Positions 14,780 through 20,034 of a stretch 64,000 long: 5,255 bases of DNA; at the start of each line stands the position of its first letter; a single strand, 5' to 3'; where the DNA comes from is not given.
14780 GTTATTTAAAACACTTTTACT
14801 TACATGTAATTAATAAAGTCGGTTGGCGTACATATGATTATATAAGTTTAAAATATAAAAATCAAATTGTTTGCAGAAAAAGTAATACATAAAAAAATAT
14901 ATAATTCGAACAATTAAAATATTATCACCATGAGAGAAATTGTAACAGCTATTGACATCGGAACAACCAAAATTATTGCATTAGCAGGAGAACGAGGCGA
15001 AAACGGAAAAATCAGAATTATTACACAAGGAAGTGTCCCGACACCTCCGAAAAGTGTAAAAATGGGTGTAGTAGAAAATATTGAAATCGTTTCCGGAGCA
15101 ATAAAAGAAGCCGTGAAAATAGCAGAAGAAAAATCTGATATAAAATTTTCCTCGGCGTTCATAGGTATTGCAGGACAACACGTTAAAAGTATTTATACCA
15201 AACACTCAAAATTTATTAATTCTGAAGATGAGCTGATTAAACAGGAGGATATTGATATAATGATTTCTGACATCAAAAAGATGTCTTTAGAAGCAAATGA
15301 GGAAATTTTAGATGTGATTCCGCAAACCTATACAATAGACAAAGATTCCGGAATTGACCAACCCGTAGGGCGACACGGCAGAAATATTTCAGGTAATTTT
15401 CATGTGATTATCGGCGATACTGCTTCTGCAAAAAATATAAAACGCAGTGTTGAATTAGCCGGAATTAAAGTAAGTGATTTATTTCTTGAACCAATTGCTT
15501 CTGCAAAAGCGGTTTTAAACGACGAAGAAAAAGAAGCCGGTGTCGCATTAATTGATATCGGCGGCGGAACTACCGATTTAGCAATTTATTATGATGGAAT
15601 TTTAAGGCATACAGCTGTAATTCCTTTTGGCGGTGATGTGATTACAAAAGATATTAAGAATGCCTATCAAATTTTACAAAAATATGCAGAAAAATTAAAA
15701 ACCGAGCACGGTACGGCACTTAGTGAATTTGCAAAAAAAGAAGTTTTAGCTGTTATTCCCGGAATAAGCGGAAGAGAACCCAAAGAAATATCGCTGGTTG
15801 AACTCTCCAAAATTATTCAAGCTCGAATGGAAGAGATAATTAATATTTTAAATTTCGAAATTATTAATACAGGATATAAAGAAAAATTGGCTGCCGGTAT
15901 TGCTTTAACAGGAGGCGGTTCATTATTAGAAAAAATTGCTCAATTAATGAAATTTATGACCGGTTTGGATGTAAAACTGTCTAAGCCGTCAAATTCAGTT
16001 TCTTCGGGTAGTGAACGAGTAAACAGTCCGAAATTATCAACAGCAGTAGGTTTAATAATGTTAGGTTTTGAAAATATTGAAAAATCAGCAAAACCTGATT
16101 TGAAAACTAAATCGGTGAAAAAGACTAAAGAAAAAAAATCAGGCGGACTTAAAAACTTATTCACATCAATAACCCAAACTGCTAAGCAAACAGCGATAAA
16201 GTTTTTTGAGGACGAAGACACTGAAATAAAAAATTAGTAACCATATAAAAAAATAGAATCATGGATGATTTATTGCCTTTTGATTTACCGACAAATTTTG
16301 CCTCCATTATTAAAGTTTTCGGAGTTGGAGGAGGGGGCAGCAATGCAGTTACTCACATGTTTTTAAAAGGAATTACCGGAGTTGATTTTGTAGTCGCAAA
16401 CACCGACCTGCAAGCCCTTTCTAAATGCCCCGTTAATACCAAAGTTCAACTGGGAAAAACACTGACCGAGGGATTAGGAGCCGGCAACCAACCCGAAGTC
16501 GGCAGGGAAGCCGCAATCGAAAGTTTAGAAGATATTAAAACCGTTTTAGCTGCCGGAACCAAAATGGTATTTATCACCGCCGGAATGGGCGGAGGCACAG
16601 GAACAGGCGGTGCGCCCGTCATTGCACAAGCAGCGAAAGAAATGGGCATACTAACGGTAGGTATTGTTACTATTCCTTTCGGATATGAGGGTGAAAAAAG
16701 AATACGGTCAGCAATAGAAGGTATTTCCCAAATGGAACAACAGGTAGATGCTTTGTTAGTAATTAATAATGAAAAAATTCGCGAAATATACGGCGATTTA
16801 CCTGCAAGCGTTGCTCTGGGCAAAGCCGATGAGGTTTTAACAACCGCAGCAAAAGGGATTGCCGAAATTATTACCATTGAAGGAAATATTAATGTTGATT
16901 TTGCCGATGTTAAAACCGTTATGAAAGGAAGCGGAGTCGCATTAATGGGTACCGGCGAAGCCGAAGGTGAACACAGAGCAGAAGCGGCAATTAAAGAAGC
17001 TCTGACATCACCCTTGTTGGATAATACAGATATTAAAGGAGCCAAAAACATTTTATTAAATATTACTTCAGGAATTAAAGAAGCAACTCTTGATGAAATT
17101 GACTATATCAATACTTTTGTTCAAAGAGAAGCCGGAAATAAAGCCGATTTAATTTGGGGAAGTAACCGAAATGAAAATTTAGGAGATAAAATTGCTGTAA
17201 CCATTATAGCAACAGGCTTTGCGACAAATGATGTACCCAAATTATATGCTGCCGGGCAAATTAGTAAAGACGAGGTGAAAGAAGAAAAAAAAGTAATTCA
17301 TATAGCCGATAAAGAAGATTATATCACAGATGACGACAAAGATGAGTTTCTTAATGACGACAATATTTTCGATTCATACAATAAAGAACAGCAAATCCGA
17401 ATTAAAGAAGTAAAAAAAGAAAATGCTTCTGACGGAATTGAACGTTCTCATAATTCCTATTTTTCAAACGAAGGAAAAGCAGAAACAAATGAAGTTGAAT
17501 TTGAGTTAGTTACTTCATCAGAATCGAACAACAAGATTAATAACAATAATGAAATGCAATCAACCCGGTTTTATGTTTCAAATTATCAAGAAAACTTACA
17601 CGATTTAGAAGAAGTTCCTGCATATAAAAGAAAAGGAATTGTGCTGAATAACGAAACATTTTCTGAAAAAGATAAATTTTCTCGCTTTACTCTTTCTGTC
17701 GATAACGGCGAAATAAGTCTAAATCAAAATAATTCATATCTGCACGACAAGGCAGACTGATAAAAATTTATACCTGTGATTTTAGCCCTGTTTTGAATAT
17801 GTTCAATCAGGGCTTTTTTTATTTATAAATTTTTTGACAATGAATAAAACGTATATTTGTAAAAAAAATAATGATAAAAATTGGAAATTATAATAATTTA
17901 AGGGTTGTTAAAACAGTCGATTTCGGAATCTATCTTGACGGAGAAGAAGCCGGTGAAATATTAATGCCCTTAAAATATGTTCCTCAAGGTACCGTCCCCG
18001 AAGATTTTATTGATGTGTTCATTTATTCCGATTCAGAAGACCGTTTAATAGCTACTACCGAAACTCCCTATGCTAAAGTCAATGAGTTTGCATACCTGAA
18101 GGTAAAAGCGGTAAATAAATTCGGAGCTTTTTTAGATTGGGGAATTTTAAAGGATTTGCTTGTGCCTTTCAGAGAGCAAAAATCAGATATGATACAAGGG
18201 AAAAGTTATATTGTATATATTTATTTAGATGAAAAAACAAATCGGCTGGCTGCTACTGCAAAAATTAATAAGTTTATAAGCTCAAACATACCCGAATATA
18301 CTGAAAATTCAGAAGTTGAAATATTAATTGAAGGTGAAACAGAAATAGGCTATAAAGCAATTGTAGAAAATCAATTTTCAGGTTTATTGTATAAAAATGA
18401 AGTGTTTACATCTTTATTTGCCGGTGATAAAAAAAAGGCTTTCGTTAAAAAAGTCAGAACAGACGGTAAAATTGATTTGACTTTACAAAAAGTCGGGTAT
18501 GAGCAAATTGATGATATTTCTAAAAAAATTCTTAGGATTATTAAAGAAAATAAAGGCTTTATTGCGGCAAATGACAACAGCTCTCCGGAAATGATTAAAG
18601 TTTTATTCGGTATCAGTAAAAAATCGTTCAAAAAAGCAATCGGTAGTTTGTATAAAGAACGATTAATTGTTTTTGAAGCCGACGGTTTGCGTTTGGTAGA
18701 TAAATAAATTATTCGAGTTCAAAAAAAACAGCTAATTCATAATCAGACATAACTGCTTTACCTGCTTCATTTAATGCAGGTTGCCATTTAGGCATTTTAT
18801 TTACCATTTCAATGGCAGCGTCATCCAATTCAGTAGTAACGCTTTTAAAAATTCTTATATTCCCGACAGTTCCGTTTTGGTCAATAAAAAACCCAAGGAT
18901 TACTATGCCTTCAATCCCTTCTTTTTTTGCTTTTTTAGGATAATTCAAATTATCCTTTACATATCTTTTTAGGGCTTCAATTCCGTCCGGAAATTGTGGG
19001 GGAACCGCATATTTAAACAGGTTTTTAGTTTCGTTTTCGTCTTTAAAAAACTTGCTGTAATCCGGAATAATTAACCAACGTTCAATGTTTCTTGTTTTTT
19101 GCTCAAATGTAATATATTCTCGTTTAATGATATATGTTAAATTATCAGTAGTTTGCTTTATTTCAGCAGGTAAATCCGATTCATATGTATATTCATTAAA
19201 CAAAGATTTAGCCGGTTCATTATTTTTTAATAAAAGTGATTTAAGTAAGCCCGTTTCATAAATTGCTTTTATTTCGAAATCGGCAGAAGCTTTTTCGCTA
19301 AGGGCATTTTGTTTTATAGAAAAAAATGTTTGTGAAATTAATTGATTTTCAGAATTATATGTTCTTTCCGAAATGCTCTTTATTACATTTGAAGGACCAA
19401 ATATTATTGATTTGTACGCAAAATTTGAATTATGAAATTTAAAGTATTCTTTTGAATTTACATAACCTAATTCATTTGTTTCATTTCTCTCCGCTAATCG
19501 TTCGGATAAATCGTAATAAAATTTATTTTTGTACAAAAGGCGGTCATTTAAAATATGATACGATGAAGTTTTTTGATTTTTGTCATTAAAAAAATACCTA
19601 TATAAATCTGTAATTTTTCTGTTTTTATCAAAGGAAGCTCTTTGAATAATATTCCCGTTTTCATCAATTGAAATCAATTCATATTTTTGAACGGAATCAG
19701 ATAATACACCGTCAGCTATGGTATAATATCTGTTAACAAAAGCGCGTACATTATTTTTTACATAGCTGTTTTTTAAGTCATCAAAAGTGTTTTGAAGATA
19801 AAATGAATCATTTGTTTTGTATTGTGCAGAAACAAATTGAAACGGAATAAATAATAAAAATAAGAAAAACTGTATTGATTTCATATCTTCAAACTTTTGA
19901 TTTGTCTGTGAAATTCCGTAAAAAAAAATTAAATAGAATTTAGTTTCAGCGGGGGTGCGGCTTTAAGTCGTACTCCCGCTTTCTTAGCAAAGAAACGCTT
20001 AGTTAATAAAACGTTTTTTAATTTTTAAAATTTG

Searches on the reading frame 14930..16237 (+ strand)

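Call 69: search_protein_families(library=pfam, max_evalue=1e-12, proteins=[window:14930-16237:+])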
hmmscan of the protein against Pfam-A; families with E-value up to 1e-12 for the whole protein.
window:14930-16237:+ (435 aa): 4 families
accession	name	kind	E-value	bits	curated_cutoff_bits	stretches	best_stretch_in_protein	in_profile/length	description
PF14450.12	FtsA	-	4.5e-34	118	31.8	1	206-374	1-127/127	Cell division protein FtsA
PF02491.25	SHS2_FTSA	-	2e-18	67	25.4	1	82-160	1-78/79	SHS2 domain inserted in FTSA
PF11104.14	PilM_2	-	1.1e-13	51.2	27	0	192-261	169-238/340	Type IV pilus assembly protein PilM;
PF06723.19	MreB_Mbl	-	2.2e-13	50.2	27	1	168-365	110-319/327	MreB/Mbl protein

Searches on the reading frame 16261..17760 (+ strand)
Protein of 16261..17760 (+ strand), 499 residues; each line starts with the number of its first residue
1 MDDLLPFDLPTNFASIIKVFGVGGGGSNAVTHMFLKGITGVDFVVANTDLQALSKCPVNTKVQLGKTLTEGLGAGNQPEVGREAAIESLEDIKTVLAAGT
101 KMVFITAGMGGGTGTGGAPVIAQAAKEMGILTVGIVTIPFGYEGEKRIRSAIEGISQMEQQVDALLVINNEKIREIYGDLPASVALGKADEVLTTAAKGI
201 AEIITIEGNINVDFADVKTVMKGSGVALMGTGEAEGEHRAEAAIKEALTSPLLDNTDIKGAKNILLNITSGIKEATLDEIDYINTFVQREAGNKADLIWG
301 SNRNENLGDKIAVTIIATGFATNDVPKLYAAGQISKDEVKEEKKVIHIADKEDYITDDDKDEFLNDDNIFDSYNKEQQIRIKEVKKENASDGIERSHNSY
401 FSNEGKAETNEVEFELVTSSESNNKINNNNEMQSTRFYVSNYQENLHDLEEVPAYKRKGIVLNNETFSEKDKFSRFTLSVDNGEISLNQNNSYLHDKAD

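Call 69: search_protein_families(library=pfam, max_evalue=1e-12, proteins=[window:16261-17760:+])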
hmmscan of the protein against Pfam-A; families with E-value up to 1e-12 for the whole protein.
window:16261-17760:+ (499 aa): 2 families
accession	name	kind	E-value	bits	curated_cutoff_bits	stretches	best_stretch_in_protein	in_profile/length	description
PF00091.31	Tubulin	-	2e-44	152.6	33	1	17-177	2-189/190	Tubulin/FtsZ family, GTPase domain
PF12327.13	FtsZ_C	-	5.8e-26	91.1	27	1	225-320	1-94/95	FtsZ family, C-terminal domain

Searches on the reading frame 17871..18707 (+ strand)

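Call 14: search_protein_families(library=ncbifam, max_evalue=1e-10, proteins=[window:17871-18707:+])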
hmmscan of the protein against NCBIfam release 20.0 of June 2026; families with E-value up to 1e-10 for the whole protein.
window:17871-18707:+ (278 aa): 0 families

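Call 50: search_protein_families(library=pfam, max_evalue=0.0001, proteins=[window:17871-18707:+])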
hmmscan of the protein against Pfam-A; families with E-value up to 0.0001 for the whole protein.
window:17871-18707:+ (278 aa): 2 families
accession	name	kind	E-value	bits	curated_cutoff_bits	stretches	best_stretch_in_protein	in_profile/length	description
PF13509.12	S1_2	-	2.7e-29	101.5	21.8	2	4-63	1-60/61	S1 domain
PF17783.7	CvfB_WH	-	1.4e-20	73.3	22.9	1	219-275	2-58/58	CvfB-like winged helix domain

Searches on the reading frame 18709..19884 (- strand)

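Call 14: search_protein_families(library=ncbifam, max_evalue=1e-10, proteins=[window:18709-19884:-])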
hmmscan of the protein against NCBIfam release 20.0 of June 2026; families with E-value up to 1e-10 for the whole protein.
window:18709-19884:- (391 aa): 1 family
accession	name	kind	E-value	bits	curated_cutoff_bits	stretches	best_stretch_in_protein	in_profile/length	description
TIGR01352.1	tonB_Cterm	subfamily_domain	5.9e-11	42.5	27.1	0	314-374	2-63/76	TonB family protein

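Call 50: search_protein_families(library=pfam, max_evalue=0.0001, proteins=[window:18709-19884:-])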
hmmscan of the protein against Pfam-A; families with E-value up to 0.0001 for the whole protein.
window:18709-19884:- (391 aa): 1 family
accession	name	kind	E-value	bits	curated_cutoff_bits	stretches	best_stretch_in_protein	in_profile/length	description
PF03544.19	TonB_C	-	1.9e-18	67.1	24.6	1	312-390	2-79/79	Gram-negative bacterial TonB protein C-terminal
